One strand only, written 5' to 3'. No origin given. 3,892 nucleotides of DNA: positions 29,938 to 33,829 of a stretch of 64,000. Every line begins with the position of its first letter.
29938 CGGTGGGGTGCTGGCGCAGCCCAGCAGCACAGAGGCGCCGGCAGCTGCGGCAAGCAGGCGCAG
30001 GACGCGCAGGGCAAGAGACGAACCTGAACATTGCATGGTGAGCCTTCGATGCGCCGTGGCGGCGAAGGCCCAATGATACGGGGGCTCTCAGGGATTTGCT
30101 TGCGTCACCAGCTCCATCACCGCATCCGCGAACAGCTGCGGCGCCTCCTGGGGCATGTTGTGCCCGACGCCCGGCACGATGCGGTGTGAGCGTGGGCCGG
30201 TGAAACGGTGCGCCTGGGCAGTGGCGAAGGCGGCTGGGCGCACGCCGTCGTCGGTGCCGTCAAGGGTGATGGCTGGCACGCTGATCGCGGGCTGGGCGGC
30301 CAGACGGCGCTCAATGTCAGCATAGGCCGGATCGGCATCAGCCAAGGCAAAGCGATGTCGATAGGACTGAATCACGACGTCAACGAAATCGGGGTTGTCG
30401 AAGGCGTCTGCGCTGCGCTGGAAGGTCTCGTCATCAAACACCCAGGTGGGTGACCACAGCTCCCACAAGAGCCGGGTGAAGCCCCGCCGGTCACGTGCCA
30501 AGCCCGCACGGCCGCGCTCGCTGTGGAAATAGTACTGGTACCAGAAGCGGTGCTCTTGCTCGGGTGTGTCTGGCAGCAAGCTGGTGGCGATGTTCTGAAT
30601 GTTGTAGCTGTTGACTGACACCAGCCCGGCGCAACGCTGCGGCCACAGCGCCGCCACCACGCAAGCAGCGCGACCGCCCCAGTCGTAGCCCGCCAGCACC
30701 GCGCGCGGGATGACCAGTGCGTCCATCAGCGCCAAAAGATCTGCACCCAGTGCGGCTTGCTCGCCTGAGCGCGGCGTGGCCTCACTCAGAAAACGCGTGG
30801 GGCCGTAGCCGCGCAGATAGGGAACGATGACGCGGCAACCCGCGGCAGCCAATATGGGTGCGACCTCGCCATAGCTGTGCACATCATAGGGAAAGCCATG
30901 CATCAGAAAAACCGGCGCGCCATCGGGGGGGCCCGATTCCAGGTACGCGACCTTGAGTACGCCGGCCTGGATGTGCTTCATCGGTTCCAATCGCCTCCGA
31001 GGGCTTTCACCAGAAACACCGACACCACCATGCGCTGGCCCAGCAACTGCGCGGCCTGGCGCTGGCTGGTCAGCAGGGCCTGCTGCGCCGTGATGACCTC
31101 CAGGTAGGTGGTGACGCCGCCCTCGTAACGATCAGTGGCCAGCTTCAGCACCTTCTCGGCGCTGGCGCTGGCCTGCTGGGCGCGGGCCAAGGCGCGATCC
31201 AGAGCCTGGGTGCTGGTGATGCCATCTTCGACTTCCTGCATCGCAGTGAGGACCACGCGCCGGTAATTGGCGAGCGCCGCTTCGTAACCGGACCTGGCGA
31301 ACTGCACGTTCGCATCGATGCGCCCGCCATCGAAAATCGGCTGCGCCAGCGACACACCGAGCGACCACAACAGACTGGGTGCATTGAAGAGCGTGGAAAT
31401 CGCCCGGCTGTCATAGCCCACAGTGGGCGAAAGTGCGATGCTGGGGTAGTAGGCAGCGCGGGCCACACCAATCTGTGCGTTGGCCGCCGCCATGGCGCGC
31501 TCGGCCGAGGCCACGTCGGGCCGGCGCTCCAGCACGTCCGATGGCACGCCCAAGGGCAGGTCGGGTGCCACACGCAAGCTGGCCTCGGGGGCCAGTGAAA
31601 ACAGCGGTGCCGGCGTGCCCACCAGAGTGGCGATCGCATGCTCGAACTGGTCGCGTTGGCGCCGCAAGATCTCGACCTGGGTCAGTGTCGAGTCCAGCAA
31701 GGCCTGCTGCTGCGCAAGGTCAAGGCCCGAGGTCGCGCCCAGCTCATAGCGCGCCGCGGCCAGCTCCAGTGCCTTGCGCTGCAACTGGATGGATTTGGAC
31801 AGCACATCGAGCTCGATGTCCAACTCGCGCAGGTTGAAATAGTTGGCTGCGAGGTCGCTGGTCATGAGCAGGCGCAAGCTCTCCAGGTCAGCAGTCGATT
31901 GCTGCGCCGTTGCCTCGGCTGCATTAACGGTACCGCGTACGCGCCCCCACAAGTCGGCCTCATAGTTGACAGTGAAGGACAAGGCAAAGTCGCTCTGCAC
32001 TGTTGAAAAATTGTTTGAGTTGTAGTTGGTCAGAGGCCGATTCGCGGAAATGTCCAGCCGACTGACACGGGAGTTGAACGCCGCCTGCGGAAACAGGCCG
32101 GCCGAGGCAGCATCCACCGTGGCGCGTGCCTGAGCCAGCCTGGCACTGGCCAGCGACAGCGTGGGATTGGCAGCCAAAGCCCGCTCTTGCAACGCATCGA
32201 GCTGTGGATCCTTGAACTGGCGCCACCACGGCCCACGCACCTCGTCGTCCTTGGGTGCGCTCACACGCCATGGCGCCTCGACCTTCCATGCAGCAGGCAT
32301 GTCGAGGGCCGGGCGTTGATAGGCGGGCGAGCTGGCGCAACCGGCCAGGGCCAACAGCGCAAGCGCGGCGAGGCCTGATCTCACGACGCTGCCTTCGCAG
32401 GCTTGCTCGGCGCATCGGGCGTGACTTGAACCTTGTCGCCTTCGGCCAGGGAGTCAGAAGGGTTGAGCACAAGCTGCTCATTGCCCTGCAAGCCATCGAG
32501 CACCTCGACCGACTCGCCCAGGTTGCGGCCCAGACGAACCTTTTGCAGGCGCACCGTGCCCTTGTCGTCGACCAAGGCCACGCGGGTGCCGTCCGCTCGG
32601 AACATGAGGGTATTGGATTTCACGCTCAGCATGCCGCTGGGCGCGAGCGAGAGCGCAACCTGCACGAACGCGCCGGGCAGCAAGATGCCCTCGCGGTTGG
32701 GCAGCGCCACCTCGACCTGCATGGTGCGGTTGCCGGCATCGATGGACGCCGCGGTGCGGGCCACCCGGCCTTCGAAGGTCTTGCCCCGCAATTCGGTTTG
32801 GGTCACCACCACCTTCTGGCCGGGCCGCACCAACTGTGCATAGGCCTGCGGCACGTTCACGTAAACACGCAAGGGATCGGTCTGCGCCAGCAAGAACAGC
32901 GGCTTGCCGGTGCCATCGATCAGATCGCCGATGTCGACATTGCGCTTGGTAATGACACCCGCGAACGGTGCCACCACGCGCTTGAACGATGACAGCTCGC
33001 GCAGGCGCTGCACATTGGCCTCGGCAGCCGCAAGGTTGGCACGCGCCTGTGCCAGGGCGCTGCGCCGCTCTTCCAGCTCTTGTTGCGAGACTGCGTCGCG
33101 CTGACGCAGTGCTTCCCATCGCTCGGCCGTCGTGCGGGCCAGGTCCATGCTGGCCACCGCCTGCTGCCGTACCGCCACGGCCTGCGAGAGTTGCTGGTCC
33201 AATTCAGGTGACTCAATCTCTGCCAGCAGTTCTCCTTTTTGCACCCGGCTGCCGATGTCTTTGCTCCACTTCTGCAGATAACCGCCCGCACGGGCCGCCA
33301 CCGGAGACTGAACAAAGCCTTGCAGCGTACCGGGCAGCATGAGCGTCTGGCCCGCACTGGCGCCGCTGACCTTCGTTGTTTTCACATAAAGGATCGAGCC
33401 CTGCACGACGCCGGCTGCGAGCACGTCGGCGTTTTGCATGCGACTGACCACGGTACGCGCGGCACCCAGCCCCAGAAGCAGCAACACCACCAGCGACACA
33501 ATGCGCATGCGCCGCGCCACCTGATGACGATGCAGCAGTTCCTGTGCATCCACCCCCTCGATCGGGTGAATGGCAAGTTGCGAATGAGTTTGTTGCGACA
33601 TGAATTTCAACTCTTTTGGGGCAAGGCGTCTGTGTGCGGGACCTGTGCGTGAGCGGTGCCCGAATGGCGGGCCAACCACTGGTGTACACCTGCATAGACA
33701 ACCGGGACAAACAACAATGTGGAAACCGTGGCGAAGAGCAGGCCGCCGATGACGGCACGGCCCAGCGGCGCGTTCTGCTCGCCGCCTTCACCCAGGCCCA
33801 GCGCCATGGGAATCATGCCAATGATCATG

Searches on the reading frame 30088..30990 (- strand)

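Call 19: search_protein_families(library=ncbifam, proteins=[window:30088-30990:-], max_evalue=1e-10)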
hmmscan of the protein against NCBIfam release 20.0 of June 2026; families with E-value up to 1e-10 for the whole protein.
window:30088-30990:- (300 aa): 5 families
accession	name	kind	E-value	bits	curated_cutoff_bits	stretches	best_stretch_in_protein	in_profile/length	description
NF002043.0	PRK00870.1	subfamily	6.6e-16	58.6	265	1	8-128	30-148/302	haloalkane dehalogenase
NF051488.1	bifunc_PcaDC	exception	6e-13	48.7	390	0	19-128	7-111/375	bifunctional 3-oxoadipate enol-lactonase/4-carboxymuconolactone decarboxylase PcaDC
NF011457.0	PRK14875.1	equivalog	4.4e-12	45.6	307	1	9-127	117-230/372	acetoin dehydrogenase dihydrolipoyllysine-residue acetyltransferase subunit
TIGR03056.1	bchO_mg_che_rel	equivalog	5.1e-12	45.4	172.55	0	4-128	8-128/278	alpha/beta fold hydrolase BchO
TIGR02427.1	protocat_pcaD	equivalog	9.8e-11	41.5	255.85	0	16-128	4-112/251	3-oxoadipate enol-lactonase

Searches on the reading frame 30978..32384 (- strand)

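Call 19: search_protein_families(library=ncbifam, proteins=[window:30978-32384:-], max_evalue=1e-10)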
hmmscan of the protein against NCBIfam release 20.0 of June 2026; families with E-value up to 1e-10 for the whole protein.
window:30978-32384:- (468 aa): 9 families
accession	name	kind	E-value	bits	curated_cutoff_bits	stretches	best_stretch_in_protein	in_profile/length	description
TIGR01845.1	outer_NodT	subfamily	8.3e-119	397.4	210.05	1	8-464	2-459/460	efflux transporter outer membrane subunit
NF007347.1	PRK09837.1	subfamily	8.7e-55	186.4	598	1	9-467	11-460/461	Cu(I)/Ag(I) efflux RND transporter outer membrane protein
NF033143.1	efflux_OM_AdeK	equivalog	1.3e-49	169.2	900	1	53-464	55-460/480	multidrug efflux RND transporter AdeIJK outer membrane channel subunit AdeK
NF007390.0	PRK09915.1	equivalog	4.4e-46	157.6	597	1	51-466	58-479/488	MdtP family multidrug efflux transporter outer membrane subunit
NF008524.1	PRK11459.1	equivalog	5.8e-45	154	650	1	9-467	14-477/478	multidrug resistance outer membrane protein MdtQ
NF033142.1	efflux_OM_AdeC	exception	2.6e-43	148.3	975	1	123-465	119-461/465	multidrug efflux RND transporter AdeABC outer membrane channel subunit AdeC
NF047721.1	ToxDrgExpTdeA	equivalog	3.3e-34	118.6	550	1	48-440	45-427/455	toxin/drug exporter TdeA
TIGR01844.1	type_I_sec_TolC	subfamily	3.1e-32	112.1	225.15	1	66-460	9-395/414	TolC family outer membrane protein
NF007002.0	PRK09465.1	equivalog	6.7e-12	44.7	495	1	66-448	30-409/460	outer membrane channel protein TolC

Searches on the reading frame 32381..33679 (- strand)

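Call 19: search_protein_families(library=ncbifam, proteins=[window:32381-33679:-], max_evalue=1e-10)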
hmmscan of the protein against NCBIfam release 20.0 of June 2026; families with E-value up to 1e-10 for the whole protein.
window:32381-33679:- (432 aa): 15 families
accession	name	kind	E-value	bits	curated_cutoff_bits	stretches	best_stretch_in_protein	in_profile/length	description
TIGR01730.1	RND_mfp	subfamily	1.4e-67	228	94.9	1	99-419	1-321/322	efflux RND transporter periplasmic adaptor subunit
TIGR00999.1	8a0102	subfamily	8.6e-48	162.8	319.3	1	143-405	1-264/271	CzcB/NccB family metal efflux transporter periplasmic adaptor subunit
NF008589.1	PRK11556.1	equivalog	8.9e-31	107.1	391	1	103-421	63-389/392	MdtA/MuxA family multidrug efflux RND transporter periplasmic adaptor subunit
NF007132.1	PRK09578.1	equivalog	2.9e-28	98.7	512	1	54-430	5-387/396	MexX/AxyX family multidrug efflux RND transporter periplasmic adaptor subunit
NF045904.1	RND-peri-MexE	equivalog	1.6e-21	76.6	714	1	125-418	64-367/390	multidrug efflux RND transporter periplasmic adaptor subunit MexE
NF033138.2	RND-peri-MexC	equivalog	8.7e-20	71.2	625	1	103-420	42-372/375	MexC family multidrug efflux RND transporter periplasmic adaptor subunit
NF007362.0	PRK09859.1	equivalog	2.2e-17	63.2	738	1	101-415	38-367/385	multidrug transporter subunit MdtE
NF008606.0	PRK11578.1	equivalog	4.6e-17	62.2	342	1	98-408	35-365/371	macrolide transporter subunit MacA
NF045680.1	DiMtlExpIhpB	equivalog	5e-15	55.3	450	0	234-404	139-307/326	divalent metal ion exporter adaptor subunit IhpB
NF000272.2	OqxA_adapt_sub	exception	2.7e-14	52.9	835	1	113-404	56-363/391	multidrug efflux RND transporter periplasmic adaptor subunit OqxA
NF011604.1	PRK15030.1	equivalog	3.2e-14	52.7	765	1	111-419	52-375/397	multidrug efflux RND transporter periplasmic adaptor subunit AcrA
NF033834.1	RND_adapt_MexA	exception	5.5e-14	52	750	1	114-429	53-370/373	multidrug efflux RND transporter periplasmic adaptor subunit MexA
NF007303.0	PRK09783.1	subfamily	5.6e-14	51.4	390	1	219-405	198-386/414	copper/silver efflux system membrane fusion protein CusB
NF002939.0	PRK03598.1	equivalog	7.2e-13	48.4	393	0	193-306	165-277/332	secretion protein HlyD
TIGR00998.1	8a0101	subfamily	3.1e-11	42.8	390.8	0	234-309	206-281/334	EmrA/EmrK family multidrug efflux transporter periplasmic adaptor subunit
